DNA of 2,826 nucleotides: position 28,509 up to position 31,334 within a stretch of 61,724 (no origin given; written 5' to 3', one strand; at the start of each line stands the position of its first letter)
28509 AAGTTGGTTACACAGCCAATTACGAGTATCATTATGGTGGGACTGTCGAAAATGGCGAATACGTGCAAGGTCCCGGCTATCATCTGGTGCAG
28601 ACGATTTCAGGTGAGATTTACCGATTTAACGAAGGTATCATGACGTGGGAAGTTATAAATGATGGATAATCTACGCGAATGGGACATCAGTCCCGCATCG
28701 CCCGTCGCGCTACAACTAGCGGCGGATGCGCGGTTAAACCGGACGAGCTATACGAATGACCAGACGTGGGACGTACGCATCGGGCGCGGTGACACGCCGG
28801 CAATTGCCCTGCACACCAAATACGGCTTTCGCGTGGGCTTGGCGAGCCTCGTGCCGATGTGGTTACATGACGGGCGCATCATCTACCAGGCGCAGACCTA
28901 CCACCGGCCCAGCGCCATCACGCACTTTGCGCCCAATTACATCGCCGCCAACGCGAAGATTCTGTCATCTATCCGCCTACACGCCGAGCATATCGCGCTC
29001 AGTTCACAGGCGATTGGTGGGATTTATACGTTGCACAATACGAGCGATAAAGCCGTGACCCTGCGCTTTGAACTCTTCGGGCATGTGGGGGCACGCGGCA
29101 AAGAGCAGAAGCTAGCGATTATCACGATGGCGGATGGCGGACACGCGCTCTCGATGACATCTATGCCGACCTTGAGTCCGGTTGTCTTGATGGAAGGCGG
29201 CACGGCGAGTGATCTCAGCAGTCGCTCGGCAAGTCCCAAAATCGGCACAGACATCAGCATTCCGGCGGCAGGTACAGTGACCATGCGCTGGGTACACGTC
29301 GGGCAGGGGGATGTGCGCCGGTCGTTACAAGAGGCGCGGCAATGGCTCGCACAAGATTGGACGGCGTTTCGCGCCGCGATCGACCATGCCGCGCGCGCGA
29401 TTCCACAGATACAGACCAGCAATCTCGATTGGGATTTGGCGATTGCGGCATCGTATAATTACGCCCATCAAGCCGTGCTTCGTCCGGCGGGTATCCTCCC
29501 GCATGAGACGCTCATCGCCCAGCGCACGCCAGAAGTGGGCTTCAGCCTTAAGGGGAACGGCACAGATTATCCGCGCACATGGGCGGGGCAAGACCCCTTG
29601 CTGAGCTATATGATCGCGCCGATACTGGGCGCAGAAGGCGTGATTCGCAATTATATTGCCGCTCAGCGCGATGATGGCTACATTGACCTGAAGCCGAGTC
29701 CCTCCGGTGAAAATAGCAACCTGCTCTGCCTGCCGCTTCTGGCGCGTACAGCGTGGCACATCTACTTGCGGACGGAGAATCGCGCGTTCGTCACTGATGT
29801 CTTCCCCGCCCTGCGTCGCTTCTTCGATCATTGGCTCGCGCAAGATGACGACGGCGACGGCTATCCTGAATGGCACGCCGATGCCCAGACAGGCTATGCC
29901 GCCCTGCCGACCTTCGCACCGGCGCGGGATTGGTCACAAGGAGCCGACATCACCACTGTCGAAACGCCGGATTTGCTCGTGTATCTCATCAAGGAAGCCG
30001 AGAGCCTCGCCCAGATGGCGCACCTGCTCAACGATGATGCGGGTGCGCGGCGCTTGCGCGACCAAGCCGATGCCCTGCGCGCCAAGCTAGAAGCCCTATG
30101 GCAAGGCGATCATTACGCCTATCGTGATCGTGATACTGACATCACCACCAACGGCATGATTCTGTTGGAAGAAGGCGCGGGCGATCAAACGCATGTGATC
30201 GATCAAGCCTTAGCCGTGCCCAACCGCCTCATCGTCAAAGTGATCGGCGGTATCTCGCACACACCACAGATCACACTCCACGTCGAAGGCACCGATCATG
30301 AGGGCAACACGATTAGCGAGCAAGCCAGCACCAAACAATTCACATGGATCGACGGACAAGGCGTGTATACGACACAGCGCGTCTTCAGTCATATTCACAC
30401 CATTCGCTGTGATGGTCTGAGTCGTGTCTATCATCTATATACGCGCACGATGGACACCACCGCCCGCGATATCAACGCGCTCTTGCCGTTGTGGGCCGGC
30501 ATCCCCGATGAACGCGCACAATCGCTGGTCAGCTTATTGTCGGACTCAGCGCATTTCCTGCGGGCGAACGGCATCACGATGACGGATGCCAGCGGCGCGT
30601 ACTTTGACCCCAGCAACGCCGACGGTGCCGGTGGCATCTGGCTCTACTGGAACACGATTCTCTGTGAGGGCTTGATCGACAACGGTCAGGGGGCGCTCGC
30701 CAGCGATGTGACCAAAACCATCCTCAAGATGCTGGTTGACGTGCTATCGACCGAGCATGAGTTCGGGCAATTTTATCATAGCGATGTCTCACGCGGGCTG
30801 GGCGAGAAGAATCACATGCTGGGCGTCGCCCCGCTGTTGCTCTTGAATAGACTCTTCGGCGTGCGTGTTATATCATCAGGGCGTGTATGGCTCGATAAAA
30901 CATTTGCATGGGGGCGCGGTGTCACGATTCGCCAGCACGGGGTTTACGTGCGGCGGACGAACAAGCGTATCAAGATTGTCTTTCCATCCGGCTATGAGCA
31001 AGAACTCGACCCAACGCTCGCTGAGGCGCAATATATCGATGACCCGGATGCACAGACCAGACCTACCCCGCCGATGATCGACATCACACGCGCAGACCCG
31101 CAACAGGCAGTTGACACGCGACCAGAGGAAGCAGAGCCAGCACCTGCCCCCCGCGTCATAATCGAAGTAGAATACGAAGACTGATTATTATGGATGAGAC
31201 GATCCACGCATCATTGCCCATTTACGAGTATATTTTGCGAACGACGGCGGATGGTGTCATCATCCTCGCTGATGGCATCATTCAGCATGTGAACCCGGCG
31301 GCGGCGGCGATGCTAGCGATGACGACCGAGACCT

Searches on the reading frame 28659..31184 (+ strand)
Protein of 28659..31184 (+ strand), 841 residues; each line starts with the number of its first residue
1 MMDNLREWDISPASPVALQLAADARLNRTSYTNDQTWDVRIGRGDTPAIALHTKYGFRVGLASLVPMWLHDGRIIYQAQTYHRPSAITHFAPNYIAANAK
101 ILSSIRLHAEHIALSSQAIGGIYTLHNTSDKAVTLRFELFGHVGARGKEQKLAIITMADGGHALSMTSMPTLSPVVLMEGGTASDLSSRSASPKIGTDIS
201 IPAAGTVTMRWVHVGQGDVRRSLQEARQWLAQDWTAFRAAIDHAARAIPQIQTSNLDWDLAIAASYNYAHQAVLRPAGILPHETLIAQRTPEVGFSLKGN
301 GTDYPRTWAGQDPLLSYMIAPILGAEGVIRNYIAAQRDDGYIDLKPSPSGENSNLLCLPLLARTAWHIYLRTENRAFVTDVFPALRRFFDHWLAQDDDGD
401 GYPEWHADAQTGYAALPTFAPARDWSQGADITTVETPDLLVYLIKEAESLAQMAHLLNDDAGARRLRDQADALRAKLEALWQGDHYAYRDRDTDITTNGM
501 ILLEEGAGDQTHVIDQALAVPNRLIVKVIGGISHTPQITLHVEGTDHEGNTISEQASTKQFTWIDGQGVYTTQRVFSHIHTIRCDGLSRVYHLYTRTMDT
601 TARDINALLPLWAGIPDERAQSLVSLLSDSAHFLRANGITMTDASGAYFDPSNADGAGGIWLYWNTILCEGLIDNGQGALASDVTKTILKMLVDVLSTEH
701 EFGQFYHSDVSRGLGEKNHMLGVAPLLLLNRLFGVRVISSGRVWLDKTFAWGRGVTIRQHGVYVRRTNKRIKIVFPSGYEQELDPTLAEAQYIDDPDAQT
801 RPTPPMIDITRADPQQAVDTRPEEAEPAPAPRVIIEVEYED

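Call 72: search_protein_families(library=pfam, proteins=[window:28659-31184:+], max_evalue=0.00001)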
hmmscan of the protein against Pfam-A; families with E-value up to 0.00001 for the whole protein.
window:28659-31184:+ (841 aa): 2 families
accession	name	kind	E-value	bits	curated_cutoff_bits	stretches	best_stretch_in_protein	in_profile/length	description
PF22422.2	MGH1-like_GH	-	5.7e-27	95.6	27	2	329-494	28-231/356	Mannosylglycerate hydrolase MGH1-like glycoside hydrolase domain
PF17389.8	Bac_rhamnosid6H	-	1.8e-07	31.2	24.5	1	326-482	66-214/339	Bacterial alpha-L-rhamnosidase 6 hairpin glycosidase domain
